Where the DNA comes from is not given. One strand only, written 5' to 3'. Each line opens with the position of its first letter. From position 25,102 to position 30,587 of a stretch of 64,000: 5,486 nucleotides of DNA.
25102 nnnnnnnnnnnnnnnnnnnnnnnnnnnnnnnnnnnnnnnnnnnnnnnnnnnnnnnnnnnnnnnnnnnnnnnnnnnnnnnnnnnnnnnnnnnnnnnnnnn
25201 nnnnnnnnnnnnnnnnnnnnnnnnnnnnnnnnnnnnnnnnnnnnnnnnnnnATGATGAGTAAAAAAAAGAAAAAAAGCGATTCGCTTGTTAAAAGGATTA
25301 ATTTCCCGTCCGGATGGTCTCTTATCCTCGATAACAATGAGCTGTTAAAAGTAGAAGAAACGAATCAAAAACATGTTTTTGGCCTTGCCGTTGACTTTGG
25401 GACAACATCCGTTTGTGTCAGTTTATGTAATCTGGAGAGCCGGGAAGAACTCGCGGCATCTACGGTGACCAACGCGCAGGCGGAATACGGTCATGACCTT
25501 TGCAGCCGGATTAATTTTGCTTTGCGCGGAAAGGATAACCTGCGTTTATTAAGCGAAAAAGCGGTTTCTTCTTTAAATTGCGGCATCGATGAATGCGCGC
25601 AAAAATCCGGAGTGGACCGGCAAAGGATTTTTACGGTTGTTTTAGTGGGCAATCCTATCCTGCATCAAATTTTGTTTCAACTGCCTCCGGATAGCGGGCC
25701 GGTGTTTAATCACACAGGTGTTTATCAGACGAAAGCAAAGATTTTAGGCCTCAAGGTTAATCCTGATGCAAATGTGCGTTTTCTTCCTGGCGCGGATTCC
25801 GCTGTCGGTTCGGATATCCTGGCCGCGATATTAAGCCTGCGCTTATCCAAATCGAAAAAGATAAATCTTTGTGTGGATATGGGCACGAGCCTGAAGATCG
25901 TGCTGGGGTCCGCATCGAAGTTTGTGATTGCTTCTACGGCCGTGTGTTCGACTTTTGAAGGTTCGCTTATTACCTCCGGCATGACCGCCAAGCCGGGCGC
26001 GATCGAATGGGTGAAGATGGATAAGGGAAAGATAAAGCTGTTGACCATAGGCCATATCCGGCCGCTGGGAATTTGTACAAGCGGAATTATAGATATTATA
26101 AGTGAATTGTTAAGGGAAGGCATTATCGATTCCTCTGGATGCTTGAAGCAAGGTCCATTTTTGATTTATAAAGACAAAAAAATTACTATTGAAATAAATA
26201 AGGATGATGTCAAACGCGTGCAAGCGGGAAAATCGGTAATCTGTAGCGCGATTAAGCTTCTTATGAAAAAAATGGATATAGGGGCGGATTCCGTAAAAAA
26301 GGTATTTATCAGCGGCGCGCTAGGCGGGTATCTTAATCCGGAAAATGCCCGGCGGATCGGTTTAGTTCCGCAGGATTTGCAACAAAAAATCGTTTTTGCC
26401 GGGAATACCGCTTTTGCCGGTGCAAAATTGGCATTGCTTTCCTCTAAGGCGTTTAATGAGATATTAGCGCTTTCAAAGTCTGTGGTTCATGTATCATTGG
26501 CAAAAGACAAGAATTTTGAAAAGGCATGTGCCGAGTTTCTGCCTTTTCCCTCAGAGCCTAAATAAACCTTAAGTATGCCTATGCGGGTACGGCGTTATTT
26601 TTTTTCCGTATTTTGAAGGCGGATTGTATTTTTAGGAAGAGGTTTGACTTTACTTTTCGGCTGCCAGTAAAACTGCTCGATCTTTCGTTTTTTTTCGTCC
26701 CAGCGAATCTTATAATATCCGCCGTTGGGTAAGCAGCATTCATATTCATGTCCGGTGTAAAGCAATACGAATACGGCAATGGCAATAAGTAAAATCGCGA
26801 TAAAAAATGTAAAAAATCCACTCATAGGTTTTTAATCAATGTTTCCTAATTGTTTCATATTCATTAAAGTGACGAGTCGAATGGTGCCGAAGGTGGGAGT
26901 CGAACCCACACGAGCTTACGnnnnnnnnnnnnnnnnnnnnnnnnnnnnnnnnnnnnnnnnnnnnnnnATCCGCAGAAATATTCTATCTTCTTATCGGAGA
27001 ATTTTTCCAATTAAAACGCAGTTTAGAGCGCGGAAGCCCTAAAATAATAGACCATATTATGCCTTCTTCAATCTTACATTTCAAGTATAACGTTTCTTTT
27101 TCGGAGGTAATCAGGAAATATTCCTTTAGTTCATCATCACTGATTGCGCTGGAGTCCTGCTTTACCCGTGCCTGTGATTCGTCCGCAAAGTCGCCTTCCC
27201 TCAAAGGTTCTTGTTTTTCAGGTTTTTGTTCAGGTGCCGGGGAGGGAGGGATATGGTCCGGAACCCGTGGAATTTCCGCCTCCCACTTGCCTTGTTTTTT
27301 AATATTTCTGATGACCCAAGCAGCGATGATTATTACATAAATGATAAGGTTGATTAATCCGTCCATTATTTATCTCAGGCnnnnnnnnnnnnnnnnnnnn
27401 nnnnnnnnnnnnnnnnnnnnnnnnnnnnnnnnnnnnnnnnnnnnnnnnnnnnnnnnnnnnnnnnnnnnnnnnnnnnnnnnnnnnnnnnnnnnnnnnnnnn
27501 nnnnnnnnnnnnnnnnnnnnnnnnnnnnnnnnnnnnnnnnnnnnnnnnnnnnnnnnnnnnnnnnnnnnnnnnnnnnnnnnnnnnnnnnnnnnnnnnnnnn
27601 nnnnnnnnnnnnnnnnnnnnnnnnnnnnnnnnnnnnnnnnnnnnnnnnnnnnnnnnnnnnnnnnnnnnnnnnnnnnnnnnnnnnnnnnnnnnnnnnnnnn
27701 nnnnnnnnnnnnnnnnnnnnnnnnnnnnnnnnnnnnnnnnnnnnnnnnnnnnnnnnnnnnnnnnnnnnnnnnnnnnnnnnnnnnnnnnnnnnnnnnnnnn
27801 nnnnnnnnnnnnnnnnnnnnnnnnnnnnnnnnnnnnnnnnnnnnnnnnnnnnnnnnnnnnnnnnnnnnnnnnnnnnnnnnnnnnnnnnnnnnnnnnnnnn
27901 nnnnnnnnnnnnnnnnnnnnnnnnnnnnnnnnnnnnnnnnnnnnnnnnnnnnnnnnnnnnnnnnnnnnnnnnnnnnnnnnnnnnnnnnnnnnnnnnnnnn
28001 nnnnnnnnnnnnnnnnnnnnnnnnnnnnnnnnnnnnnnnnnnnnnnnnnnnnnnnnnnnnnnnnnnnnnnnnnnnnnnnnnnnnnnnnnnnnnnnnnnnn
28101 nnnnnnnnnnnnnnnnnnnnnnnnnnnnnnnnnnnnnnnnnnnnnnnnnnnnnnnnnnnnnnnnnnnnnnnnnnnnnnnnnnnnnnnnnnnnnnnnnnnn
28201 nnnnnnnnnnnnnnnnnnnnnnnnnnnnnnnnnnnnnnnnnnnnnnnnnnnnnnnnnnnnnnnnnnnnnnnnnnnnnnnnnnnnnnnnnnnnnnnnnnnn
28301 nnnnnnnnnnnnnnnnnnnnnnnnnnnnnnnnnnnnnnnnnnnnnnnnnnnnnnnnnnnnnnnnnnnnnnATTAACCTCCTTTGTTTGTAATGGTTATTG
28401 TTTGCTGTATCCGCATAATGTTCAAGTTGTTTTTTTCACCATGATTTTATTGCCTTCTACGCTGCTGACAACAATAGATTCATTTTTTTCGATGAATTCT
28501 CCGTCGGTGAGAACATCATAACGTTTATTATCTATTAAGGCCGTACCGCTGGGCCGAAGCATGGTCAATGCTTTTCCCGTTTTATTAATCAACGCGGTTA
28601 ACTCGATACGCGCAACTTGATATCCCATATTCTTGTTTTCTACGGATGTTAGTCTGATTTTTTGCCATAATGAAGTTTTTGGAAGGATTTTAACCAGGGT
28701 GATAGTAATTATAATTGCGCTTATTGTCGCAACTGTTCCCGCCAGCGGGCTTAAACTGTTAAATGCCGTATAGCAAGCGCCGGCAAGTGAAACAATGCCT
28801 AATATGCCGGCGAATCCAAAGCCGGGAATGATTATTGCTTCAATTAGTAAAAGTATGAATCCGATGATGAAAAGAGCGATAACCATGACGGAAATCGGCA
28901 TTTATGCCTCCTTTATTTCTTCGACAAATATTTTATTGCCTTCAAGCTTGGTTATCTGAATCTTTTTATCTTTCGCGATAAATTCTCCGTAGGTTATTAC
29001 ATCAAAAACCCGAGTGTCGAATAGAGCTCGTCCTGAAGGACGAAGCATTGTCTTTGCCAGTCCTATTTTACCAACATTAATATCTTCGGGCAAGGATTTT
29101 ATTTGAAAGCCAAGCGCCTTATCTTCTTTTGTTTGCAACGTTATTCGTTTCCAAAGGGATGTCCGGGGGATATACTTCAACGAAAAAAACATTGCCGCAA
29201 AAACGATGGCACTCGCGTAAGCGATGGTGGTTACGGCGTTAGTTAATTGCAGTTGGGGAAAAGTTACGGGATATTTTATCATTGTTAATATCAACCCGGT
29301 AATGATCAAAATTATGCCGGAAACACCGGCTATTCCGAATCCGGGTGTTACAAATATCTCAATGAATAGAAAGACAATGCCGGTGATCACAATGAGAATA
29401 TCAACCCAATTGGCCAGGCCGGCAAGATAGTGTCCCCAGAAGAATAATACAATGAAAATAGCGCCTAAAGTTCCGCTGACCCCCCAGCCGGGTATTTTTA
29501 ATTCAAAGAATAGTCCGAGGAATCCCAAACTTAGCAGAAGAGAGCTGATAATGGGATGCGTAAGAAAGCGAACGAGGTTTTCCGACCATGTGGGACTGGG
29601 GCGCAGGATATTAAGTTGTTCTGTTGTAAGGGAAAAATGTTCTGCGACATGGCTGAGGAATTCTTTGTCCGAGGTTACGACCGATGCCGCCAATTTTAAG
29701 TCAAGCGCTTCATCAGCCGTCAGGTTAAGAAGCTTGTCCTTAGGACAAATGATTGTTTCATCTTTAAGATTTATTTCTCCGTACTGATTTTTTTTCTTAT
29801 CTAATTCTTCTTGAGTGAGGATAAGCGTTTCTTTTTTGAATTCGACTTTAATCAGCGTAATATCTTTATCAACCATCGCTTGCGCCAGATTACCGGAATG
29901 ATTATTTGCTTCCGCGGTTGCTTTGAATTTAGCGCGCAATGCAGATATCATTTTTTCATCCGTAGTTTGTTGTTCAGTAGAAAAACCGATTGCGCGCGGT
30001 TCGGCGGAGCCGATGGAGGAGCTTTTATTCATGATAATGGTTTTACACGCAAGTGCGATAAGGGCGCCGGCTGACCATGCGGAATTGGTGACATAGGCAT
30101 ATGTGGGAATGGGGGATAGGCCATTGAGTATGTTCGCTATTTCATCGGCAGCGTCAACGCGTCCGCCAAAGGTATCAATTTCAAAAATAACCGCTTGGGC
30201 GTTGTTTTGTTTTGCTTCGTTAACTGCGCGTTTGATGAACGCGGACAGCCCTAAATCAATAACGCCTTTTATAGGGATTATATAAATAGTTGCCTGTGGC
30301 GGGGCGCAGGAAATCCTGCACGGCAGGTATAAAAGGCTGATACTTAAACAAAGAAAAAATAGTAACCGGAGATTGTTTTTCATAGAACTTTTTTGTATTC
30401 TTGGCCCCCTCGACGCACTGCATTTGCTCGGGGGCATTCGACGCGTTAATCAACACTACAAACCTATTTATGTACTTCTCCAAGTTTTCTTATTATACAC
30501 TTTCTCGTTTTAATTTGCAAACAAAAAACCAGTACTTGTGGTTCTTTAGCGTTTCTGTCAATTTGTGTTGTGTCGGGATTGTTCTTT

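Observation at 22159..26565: Minimal rnfC-rnfD-rnfB cluster lacking rnfG/E/A, translationally coupled to a RACo-like ASKHA ATPase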

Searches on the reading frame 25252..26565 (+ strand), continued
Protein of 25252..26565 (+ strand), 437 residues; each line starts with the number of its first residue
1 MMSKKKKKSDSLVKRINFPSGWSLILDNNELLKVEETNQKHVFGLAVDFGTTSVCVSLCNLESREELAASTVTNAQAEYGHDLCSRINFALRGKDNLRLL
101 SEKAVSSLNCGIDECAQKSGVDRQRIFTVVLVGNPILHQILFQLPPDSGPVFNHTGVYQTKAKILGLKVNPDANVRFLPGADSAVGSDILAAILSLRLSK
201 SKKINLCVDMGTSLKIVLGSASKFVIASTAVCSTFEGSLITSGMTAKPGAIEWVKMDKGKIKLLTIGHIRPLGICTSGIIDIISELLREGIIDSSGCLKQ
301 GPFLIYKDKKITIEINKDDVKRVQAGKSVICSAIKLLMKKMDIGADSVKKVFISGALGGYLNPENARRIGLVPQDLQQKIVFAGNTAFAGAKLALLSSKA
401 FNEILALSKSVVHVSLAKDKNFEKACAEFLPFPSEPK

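Call 37: search_solved_structures(query=window:25252-26565:+, max_evalue=0.01, show_alignments=1)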
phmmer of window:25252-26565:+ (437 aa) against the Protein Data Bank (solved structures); distinct sequences matched with E-value up to 0.01: 3.
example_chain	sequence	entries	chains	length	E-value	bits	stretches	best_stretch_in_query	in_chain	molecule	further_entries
4c1n_I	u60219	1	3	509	2.5e-54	187.9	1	22-431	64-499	IRON-SULFUR CLUSTER BINDING PROTEIN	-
4c1n_K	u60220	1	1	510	2.5e-54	187.9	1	22-431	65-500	IRON-SULFUR CLUSTER BINDING PROTEIN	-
3zyy_X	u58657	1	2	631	5.6e-54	186.7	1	23-431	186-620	IRON-SULFUR CLUSTER BINDING PROTEIN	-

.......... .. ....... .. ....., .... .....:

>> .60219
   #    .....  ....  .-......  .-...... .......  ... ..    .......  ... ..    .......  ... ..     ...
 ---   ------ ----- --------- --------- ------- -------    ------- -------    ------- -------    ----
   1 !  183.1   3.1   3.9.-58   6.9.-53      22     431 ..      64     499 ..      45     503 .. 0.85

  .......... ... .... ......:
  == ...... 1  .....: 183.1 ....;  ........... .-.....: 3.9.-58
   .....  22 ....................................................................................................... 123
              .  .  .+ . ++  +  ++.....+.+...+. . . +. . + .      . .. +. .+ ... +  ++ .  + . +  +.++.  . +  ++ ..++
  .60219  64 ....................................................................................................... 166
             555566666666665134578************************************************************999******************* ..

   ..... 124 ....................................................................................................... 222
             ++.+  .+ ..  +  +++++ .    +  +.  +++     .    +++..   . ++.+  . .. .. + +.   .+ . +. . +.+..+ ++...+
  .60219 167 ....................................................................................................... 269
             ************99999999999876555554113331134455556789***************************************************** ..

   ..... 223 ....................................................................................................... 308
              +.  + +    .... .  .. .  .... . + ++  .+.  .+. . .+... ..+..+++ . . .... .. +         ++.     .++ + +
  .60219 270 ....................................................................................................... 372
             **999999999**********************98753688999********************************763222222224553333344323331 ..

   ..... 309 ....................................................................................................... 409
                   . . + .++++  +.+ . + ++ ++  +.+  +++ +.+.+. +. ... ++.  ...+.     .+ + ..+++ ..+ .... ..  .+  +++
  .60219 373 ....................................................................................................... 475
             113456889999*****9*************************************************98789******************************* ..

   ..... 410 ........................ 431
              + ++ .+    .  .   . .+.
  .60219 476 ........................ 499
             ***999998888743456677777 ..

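Call 51: find_encoding_contigs(protein=P0057, flank=8000, max_places=1)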
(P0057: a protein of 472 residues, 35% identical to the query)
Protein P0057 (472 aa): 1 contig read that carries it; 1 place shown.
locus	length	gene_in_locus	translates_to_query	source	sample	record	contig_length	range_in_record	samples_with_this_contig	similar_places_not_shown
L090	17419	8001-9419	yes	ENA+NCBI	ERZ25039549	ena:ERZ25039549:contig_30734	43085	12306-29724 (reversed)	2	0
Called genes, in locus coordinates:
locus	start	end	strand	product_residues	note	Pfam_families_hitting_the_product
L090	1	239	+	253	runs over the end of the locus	PF10150:RNase_E_G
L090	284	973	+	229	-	PF10150:RNase_E_G, PF20833:RNase_E_G_Thio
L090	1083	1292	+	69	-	-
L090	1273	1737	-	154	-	-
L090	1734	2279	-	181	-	-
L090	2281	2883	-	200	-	PF07638:Sigma70_ECF (weak), PF04542:Sigma70_r2, PF08281:Sigma70_r4_2, PF04545:Sigma70_r4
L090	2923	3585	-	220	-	PF00475:IGPD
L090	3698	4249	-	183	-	PF01068:DNA_ligase_A_M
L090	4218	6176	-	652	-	PF04675:DNA_ligase_A_N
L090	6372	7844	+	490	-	PF02310:B12-binding, PF04055:Radical_SAM, PF13282:DUF4070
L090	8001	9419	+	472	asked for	PF17651:Raco_middle, PF14574:RACo_C_ter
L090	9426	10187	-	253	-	PF07963:N_methyl, PF07596:SBP_bac_10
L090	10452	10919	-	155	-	-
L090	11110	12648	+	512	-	PF07944:Beta-AFase-like_GH127_cat, PF20736:Glyco_hydro127M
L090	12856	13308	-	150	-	-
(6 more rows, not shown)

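Call 52: find_encoding_contigs(protein=P0029, flank=8000, max_places=1)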
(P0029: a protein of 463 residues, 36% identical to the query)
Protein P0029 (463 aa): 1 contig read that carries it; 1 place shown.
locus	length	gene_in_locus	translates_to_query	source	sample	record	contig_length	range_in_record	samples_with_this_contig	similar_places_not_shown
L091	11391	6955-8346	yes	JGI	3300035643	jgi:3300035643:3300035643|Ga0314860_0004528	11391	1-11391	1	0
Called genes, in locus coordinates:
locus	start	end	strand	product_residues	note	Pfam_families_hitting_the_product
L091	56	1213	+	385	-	PF02219:MTHFR, PF12225:DUF5981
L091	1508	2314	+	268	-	PF00809:Pterin_bind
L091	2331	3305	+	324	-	PF02574:S-methyl_trans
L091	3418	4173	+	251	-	PF07796:DUF1638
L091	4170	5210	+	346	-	PF01208:URO-D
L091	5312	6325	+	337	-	PF01208:URO-D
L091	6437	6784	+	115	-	PF05635:23S_rRNA_IVP, PF22296:bAvd (weak)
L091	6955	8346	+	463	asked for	PF17651:Raco_middle, PF14574:RACo_C_ter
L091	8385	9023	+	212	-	PF02607:B12-binding_2, PF02310:B12-binding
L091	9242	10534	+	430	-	PF01208:URO-D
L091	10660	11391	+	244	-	?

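Call 66: predict_structure(alignment_id=A4)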
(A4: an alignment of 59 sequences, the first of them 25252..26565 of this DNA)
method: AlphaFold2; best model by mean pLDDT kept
length: 437 residues; sequences in the alignment: 59
mean_pLDDT: 93.8   pTM: 0.92
mean pLDDT of the five models: 93.8, 92.9, 92.5, 92.1, 91.6
residues with pLDDT >= 90: 389; 70-90: 30; 50-70: 15; < 50: 3
segments of 3 or more residues with pLDDT < 50: none
pLDDT, mean of each block of 10 residues (from residue 1): 68 93 93 88 97 97 96 95 93 97 98 98 97 95 79 75 98 97 95 97 97 94 92 81 95 96 97 97 97 96 97 98 96 96 97 93 97 98 97 97 96 93 96 84
secondary structure, 60 per line:
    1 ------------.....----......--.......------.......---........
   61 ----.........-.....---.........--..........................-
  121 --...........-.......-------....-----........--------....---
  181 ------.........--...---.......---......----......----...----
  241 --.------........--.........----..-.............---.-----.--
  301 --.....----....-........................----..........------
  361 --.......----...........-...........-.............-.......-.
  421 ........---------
elements in order: E13-17 E22-27 E30-36 E43-49 E53-60 E65-73 H75-79 H83-91 H94-119 E126-133 H135-141 H149-152 E158-161 H162-165 E174-177 H187-195 E204-210 E214-219 E224-229 E250-257 E260-265 H276-288 E303-307 E312-315 H317-340 E348-354 H363-369 H374-379 E380-384 H386-396 H398-410 E412-415 H420-428

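Call 69: fold_search(model_id=the predicted structure, library=pdb)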
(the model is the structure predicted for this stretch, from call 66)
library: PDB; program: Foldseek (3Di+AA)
matches with E <= 10: 1364; with E <= 0.001: 534
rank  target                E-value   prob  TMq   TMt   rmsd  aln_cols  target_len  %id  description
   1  3zyy_Y                1.1e-38  1.00  0.89  0.75   2.2       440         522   29  Reductive activator for corrinoid,iron-sulfur protein (released 2012-04-04)
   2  3zyy_X                1.4e-38  1.00  0.89  0.62   2.3       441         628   29  Reductive activator for corrinoid,iron-sulfur protein (released 2012-04-04)
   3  4c1n_K                1.0e-37  1.00  0.78  0.68   4.8       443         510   29  Corrinoid protein reactivation complex with activator (released 2014-08-13)
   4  4c1n_I                5.5e-37  1.00  0.77  0.67   4.9       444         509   29  Corrinoid protein reactivation complex with activator (released 2014-08-13)
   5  5ya0_A                2.7e-08  1.00  0.36  0.33  15.5       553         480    9  Crystal structure of LsrK and HPr complex (released 2018-07-11)
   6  6k78_D                7.7e-08  1.00  0.35  0.38  15.7       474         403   12  Glycerol kinase form Thermococcus kodakarensis, complex structure with substrate. (released 2020-06-10)
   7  5oby                  9.1e-08  1.00  0.33  0.38  13.7       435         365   12  Mycoplasma genitalium DnaK-NBD in complex with AMP-PNP (released 2018-05-09)
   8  4b9q_A                9.1e-08  1.00  0.33  0.25  15.5       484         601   10  Open conformation of ATP-bound Hsp70 homolog DnaK (released 2012-11-14)
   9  5obx                  1.0e-07  1.00  0.33  0.38  14.2       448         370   11  Mycoplasma genitalium DnaK-NBD (released 2018-05-09)
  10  2yhw                  1.1e-07  1.00  0.33  0.44  12.1       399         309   12  High-resolution crystal structures of N-Acetylmannosamine kinase: Insights about substrate specificity, activity and inh (released 2012-02-29)
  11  5obw                  1.3e-07  1.00  0.35  0.40  13.1       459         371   11  Mycoplasma genitalium DnaK-NBD in complex with ATP (released 2018-05-09)
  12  5obu                  1.7e-07  1.00  0.34  0.29  14.2       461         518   11  Mycoplasma genitalium DnaK deletion mutant lacking SBDalpha in complex with AMPPNP. (released 2018-05-09)
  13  5ya1_A                2.0e-07  1.00  0.34  0.32  15.2       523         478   10  crystal structure of LsrK-HPr complex with ATP (released 2018-07-11)
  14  9a5j_A                2.1e-07  1.00  0.33  0.26  11.1       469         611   12  Integrative model of DNAK-GUDB by crosslinking MS and deep learning (released 2024-09-18)
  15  5ya2_A                2.8e-07  1.00  0.36  0.33  15.9       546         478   10  Crystal structure of LsrK-HPr complex with ADP (released 2018-07-11)
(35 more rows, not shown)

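Call 76: find_related_loci(query=A5, collection=metagenome_contigs, flank=10000)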
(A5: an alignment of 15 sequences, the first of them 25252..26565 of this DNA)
Query A5 (437 aa) in metagenome_contigs; peptide patterns used: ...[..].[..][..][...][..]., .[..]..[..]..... (x = any residue, [..] = any of these).
511 stretches matched a pattern; 12 encode a relative of the query (tblastn E <= 1e-3); 12 distinct loci.
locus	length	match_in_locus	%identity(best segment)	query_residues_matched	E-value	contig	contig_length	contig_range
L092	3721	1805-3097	53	9-435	5e-158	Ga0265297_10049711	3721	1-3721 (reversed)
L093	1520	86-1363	50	2-423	4e-148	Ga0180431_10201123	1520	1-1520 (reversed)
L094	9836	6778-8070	47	7-433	2e-126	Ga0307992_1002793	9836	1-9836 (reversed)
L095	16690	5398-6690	47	7-433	2e-126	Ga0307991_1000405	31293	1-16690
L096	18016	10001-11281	44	4-431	5e-119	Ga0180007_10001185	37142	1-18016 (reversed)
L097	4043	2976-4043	51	2-353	5e-115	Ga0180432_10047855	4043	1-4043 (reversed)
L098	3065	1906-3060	45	3-388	2e-116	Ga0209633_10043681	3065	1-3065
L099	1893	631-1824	32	41-432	8e-59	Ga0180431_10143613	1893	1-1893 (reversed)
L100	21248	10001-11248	30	38-432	3e-54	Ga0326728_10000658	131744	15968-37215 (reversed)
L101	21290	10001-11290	31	39-433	3e-56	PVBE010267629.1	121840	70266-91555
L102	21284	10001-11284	30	39-433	6e-62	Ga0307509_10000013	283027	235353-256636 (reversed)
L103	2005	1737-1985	31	28-109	1e-10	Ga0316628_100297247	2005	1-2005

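Call 88: search_protein_families(library=ncbifam, proteins=[window:25252-26565:+], max_evalue=0.00001)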
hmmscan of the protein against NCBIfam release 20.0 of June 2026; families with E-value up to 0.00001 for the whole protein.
window:25252-26565:+ (437 aa): 2 families
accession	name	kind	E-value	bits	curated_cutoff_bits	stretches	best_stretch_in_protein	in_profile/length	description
NF040756.1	corr_regen_AcsV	exception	4.3e-68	230.2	800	1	29-422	195-613/632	corrinoid activation/regeneration protein AcsV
TIGR04270.1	Rama_corrin_act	subfamily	1e-32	113.2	500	2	260-425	246-409/534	methylamine methyltransferase corrinoid protein reductive activase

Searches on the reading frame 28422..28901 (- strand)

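Call 7: search_protein_families(library=pfam, proteins=[window:28422-28901:-], max_evalue=0.001)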
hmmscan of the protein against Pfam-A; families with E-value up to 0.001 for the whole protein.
window:28422-28901:- (159 aa): 2 families
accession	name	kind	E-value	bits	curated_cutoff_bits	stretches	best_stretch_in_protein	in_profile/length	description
PF01957.25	NfeD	-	1.7e-13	51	29.1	1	103-157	3-57/57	NfeD-like C-terminal, partner-binding domain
PF24961.1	NfeD_membrane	-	8.7e-08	32.7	26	1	2-70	45-114/119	NfeD integral membrane domain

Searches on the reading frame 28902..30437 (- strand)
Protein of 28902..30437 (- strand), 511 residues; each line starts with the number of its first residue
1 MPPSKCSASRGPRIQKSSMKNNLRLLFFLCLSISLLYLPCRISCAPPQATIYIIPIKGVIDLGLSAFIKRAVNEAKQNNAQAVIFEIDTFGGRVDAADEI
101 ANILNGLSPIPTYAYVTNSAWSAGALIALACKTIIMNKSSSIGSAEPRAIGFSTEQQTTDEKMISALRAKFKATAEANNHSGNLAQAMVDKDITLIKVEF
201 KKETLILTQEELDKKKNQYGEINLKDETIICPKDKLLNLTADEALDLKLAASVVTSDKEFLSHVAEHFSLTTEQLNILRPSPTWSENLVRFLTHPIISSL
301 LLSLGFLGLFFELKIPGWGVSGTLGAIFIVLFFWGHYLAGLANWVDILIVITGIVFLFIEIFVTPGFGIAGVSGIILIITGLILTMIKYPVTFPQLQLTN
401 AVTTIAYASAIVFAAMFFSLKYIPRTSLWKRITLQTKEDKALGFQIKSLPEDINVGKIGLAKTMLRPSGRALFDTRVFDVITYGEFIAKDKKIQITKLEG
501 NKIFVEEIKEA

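Call 7: search_protein_families(library=pfam, proteins=[window:28902-30437:-], max_evalue=0.001)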
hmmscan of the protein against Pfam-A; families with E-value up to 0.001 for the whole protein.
window:28902-30437:- (511 aa): 4 families
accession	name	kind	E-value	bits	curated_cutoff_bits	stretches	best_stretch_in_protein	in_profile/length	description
PF25145.1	NfeD1b_N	-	1.3e-42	146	40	1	51-225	2-170/189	NfeD1b, N-terminal domain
PF24961.1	NfeD_membrane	-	3.6e-28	98.4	26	1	297-417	2-117/119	NfeD integral membrane domain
PF01957.25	NfeD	-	2e-08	34.7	29.1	1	455-506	5-56/57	NfeD-like C-terminal, partner-binding domain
PF01972.22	SDH_protease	-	2.8e-08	33.6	31.3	1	50-149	63-159/286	ClpP-like SDH-type serine proteinase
